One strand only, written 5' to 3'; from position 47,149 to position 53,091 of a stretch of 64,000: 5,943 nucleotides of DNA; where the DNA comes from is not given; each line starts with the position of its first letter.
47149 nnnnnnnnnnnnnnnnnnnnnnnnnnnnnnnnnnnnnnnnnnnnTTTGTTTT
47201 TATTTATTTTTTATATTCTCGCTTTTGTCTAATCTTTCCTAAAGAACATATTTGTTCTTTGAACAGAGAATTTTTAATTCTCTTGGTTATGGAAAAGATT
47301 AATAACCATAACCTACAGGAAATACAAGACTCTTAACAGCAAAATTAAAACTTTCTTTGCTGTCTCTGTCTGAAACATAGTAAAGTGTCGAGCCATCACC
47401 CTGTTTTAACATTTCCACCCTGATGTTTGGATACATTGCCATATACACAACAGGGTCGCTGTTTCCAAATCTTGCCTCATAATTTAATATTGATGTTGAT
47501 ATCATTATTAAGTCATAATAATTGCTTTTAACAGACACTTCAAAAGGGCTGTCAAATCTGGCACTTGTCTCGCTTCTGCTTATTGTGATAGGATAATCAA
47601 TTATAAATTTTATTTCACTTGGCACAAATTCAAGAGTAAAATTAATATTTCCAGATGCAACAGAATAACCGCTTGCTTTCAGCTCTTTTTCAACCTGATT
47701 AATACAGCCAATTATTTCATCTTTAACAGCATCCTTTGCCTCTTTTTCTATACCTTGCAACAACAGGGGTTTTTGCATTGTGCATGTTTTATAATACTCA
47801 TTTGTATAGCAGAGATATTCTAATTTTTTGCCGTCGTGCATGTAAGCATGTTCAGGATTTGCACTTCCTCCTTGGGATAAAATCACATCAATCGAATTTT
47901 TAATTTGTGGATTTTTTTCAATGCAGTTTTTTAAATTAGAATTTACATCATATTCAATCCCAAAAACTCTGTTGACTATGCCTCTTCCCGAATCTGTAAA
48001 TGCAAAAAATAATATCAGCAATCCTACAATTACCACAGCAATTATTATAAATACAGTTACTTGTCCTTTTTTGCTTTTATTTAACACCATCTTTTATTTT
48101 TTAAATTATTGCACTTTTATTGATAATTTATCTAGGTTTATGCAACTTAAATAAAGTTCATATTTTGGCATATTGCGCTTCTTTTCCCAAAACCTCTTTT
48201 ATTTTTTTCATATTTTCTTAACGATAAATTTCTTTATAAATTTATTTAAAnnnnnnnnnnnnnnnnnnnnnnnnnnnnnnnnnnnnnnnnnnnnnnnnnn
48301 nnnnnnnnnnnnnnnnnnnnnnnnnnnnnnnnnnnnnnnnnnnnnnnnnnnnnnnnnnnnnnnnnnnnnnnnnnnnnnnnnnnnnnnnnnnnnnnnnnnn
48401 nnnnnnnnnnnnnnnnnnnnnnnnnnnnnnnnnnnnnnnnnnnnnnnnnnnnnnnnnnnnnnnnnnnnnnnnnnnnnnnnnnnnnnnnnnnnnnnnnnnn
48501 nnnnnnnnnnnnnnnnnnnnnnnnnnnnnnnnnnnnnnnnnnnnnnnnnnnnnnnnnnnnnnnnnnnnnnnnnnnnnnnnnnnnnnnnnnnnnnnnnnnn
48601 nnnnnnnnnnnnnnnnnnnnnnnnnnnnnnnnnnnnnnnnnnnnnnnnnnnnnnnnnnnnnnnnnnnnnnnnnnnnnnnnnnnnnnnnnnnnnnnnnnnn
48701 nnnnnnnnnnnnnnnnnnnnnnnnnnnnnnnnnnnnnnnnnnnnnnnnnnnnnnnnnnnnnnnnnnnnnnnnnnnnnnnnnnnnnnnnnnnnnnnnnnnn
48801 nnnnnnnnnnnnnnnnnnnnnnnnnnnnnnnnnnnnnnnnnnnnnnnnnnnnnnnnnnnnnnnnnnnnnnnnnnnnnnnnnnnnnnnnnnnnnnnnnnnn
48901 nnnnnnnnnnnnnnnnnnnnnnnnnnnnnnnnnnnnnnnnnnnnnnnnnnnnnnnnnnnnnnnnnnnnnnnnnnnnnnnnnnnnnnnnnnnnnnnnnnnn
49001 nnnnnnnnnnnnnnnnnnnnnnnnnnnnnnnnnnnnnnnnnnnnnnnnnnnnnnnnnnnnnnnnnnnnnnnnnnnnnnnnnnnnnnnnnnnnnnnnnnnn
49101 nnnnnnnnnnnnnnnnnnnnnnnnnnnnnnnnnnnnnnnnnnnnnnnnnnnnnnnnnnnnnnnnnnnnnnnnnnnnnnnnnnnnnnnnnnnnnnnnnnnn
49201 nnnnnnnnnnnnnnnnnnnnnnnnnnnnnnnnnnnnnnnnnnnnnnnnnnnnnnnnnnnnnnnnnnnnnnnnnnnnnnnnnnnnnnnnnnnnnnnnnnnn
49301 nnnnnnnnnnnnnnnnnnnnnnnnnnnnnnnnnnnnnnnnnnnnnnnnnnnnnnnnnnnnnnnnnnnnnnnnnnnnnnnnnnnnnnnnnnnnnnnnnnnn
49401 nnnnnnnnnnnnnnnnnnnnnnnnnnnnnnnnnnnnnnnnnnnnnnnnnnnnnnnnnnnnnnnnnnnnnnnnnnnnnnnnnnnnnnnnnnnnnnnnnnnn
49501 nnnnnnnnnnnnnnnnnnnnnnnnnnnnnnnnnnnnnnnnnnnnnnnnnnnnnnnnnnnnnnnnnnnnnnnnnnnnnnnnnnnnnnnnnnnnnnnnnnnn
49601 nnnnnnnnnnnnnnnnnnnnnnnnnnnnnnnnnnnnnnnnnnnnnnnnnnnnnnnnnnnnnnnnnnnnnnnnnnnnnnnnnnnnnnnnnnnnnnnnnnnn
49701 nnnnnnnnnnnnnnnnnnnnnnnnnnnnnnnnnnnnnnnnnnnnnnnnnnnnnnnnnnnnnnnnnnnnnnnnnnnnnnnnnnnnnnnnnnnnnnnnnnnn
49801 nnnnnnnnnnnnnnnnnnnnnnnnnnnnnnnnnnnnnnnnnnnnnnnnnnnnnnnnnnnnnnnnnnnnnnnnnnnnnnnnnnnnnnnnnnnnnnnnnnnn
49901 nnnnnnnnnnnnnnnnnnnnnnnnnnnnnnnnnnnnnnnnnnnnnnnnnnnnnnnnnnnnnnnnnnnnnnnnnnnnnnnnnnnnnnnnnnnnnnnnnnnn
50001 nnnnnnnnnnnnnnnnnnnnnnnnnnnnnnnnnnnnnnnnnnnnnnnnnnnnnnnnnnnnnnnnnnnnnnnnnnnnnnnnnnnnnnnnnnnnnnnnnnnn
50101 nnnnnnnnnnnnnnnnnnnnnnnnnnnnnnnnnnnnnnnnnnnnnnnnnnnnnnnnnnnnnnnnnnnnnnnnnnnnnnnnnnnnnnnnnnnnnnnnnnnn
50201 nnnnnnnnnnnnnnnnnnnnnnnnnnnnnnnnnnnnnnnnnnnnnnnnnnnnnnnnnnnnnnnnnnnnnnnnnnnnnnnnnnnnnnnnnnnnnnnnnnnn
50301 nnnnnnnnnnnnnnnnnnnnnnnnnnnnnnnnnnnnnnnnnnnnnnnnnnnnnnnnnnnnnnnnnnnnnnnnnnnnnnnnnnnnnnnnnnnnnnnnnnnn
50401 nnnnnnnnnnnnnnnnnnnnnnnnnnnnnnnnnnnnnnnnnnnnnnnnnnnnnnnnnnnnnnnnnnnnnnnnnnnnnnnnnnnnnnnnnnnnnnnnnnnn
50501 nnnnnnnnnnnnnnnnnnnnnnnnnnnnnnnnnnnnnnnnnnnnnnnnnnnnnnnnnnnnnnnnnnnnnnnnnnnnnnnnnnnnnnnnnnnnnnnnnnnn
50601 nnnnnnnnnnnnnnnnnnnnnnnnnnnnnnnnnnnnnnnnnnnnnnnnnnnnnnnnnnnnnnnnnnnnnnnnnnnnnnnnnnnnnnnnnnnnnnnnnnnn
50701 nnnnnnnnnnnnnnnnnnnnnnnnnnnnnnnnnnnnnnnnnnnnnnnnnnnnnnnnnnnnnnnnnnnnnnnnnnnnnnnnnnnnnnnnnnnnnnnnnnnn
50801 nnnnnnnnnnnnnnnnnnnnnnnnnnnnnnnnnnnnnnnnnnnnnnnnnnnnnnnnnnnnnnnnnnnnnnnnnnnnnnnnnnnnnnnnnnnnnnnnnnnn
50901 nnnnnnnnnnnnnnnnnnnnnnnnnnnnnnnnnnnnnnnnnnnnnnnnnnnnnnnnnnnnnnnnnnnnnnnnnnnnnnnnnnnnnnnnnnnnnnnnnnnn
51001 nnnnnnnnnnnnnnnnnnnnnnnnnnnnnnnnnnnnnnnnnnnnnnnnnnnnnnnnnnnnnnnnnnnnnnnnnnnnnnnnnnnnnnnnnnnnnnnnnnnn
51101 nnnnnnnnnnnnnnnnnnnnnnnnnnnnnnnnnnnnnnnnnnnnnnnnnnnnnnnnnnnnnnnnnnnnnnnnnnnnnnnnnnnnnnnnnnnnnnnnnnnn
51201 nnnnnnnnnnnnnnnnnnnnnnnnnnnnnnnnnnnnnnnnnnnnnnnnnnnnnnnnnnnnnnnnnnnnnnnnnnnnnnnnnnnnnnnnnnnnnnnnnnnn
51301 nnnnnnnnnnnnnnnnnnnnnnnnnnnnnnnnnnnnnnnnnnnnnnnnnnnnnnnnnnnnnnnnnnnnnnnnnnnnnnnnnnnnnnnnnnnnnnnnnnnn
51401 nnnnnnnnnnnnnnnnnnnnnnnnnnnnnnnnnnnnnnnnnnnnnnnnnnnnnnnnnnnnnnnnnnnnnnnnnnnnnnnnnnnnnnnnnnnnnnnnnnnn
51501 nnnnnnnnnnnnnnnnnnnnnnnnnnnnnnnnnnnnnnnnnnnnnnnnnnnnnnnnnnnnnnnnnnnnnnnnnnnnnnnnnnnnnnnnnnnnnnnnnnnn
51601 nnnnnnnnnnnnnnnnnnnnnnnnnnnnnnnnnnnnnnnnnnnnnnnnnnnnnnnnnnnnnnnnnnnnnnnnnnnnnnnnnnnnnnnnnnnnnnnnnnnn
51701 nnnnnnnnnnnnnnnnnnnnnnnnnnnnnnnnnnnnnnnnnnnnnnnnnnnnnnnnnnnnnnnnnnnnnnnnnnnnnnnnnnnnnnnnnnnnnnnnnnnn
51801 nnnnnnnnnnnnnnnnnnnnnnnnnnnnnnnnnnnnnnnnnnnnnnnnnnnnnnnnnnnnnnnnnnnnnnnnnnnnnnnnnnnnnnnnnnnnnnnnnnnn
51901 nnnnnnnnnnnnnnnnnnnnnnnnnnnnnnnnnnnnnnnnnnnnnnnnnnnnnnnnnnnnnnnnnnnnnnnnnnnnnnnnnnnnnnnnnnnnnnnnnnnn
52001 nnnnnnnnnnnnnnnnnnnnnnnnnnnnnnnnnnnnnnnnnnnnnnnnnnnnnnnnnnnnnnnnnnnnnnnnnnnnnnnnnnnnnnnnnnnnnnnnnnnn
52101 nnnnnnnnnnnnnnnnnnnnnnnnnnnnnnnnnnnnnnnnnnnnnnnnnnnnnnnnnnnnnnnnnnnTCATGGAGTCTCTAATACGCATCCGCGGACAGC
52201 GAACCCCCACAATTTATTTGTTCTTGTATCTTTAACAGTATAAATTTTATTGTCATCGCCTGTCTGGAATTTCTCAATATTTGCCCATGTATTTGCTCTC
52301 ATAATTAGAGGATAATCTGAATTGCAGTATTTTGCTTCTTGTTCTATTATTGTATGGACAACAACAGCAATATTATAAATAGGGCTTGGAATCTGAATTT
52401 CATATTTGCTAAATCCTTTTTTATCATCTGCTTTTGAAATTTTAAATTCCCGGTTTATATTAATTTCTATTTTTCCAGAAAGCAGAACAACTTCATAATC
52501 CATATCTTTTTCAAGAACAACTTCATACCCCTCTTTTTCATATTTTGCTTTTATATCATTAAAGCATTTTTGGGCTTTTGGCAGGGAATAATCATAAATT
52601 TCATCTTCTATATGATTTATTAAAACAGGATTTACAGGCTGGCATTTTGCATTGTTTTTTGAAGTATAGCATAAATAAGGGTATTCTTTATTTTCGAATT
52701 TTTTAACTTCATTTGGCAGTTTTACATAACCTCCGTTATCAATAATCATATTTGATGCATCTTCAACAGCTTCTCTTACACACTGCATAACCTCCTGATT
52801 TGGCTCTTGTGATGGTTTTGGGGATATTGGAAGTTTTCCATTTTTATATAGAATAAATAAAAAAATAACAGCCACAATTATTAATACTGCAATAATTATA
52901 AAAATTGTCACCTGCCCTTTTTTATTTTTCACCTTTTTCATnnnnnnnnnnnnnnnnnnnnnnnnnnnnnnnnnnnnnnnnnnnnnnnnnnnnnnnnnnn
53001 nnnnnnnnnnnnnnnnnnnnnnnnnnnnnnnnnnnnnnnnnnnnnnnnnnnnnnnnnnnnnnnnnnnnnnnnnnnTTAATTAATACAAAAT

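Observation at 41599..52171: Rosetta-stone relationship: the ~1306-aa protein equals the 630-aa type-A protein plus the 749-aa type-B protein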

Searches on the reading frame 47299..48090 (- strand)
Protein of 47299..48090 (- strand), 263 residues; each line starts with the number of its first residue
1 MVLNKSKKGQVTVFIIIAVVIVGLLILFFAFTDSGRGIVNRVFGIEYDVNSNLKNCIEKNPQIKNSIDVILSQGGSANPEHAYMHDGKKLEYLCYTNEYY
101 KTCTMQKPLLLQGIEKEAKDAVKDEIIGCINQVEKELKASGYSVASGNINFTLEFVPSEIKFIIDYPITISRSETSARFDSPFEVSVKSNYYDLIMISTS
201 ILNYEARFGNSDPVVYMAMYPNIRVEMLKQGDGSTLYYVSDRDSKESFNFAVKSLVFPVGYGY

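Call 8: search_protein_families(library=pfam, proteins=[window:47299-48090:-], max_evalue=0.1)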
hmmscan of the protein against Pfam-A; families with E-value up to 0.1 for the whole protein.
window:47299-48090:- (263 aa): 2 families
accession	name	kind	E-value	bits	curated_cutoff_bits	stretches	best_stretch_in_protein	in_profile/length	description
PF07676.18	PD40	-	0.049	14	20.9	0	232-243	19-30/38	WD40-like Beta Propeller Repeat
PF00335.26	Tetraspanin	-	0.05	13.7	32.1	0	13-152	82-209/225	Tetraspanin family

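Call 44: search_protein_families(library=ncbifam, proteins=[window:47299-48090:-], max_evalue=0.05)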
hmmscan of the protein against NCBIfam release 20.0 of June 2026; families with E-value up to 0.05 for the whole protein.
window:47299-48090:- (263 aa): 0 families

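Call 78: search_protein_families(library=phrogs, proteins=[window:47299-48090:-], max_evalue=0.01)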
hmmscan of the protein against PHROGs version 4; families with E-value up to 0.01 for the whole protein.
window:47299-48090:- (263 aa): 0 families

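Call 79: find_homologous_proteins(query=window:47299-48090:-, max_evalue=0.001)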
Query window:47299-48090:- (263 aa): 123 proteins with E <= 0.001 among 564 candidates; the best 120 are listed.
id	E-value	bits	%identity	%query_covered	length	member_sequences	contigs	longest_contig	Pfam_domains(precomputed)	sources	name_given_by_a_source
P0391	4.5e-169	579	100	100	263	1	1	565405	-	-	-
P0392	7.6e-135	466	78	100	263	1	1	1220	-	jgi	-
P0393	1.7e-78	282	49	97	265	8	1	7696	-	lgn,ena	-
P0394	1.5e-77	279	48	99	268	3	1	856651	-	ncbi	ncbi:MAG: hypothetical protein WC781_04265 [Candidatus Pacearchaeota archaeon]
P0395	3.3e-76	274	49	98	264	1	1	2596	-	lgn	-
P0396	4.1e-75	271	48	98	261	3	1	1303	-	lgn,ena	-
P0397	2.0e-74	269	47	99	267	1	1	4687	-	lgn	-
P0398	1.2e-72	263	45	99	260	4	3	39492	-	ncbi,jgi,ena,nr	ncbi:hypothetical protein AUJ62_01820 [Candidatus Pacearchaeota archaeon CG1_02_32_21]|nr:MAG: hypot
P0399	9.6e-71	256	47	96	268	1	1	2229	-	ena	-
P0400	6.2e-70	254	45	97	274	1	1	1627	-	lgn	-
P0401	2.0e-67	246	44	98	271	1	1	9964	-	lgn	-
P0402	2.2e-67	245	44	89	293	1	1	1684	-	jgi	-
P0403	5.6e-67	244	45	98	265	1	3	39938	-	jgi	-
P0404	1.3e-66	243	43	97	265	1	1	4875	-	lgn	-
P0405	2.8e-66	242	47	83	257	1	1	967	-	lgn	-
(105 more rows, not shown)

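Call 82: search_solved_structures(query=A4, max_evalue=1)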
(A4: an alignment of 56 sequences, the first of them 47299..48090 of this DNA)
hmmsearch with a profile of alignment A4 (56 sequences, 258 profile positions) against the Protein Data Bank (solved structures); distinct sequences matched with E-value up to 1: 0.

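Call 83: search_protein_families(library=pfam, alignment_id=A4, max_evalue=1)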
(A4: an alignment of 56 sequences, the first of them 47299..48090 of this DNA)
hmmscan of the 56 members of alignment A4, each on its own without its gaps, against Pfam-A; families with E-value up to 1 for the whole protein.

A. member 1, window:47299-48090:- (263 aa): 2 families
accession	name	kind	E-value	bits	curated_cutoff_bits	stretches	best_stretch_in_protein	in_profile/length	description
PF07676.18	PD40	-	0.049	14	20.9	1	232-243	19-30/38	WD40-like Beta Propeller Repeat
PF00335.26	Tetraspanin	-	0.05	13.7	32.1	1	13-152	82-209/225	Tetraspanin family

B. families by the number of members that match (of 56 scanned): 71 families (the first 25 are shown)
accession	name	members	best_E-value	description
PF00335.26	Tetraspanin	8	0.0039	Tetraspanin family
PF10661.14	EssA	8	0.028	WXG100 protein secretion system (Wss), protein EssA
PF02471.22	OspE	4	0.067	Borrelia outer surface protein E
PF05568.16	ASFV_J13L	4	0.11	African swine fever virus J13L protein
PF17280.7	DUF5345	4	0.15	Family of unknown function (DUF5345)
PF22812.1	CR_prot_dom_plant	4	0.24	Plant cysteine-rich protein domain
PF05961.16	Chordopox_A13L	3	0.00072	Chordopoxvirus A13L protein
PF12175.13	WSS_VP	3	0.0072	White spot syndrome virus structural envelope protein VP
PF25611.1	KCTD_C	3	0.035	KCTD C-terminal domain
PF13590.11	DUF4136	3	0.037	Domain of unknown function (DUF4136)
PF06387.16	Calcyon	3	0.058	D1 dopamine receptor-interacting protein (calcyon)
PF22852.1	SoxE_N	3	0.079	Sulfocyanin, N-terminal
PF13400.11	Tad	3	0.11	Putative Flp pilus-assembly TadE/G-like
PF09991.14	DUF2232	2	0.028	Predicted membrane protein (DUF2232)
PF16089.10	DUF4818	2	0.03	Domain of unknown function (DUF4818)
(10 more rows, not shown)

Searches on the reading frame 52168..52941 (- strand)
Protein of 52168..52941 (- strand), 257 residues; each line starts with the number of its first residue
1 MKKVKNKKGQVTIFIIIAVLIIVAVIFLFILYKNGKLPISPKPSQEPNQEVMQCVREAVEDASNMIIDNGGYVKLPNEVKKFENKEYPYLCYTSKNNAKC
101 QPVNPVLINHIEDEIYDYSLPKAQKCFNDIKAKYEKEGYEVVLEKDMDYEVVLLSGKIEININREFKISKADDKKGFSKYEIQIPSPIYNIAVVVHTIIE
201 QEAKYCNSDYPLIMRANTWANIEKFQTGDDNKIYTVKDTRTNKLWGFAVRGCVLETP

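Call 8: search_protein_families(library=pfam, proteins=[window:52168-52941:-], max_evalue=0.1)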
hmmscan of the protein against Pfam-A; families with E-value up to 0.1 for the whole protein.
window:52168-52941:- (257 aa): 4 families
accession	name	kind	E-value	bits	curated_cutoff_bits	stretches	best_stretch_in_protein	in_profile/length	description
PF05065.19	Phage_capsid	-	0.0032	17.3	24.2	1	209-249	166-207/280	Phage capsid family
PF09991.14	DUF2232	-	0.028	14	27.8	1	5-74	80-141/290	Predicted membrane protein (DUF2232)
PF15092.11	UPF0728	-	0.057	13.7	27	0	128-155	28-55/88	Uncharacterised protein family UPF0728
PF07368.16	DUF1487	-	0.063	13.2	23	0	122-160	168-206/215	Protein of unknown function (DUF1487)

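Call 44: search_protein_families(library=ncbifam, proteins=[window:52168-52941:-], max_evalue=0.05)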
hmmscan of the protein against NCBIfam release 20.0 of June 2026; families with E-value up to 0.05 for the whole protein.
window:52168-52941:- (257 aa): 0 families

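Call 78: search_protein_families(library=phrogs, proteins=[window:52168-52941:-], max_evalue=0.01)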
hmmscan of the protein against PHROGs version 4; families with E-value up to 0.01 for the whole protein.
window:52168-52941:- (257 aa): 0 families
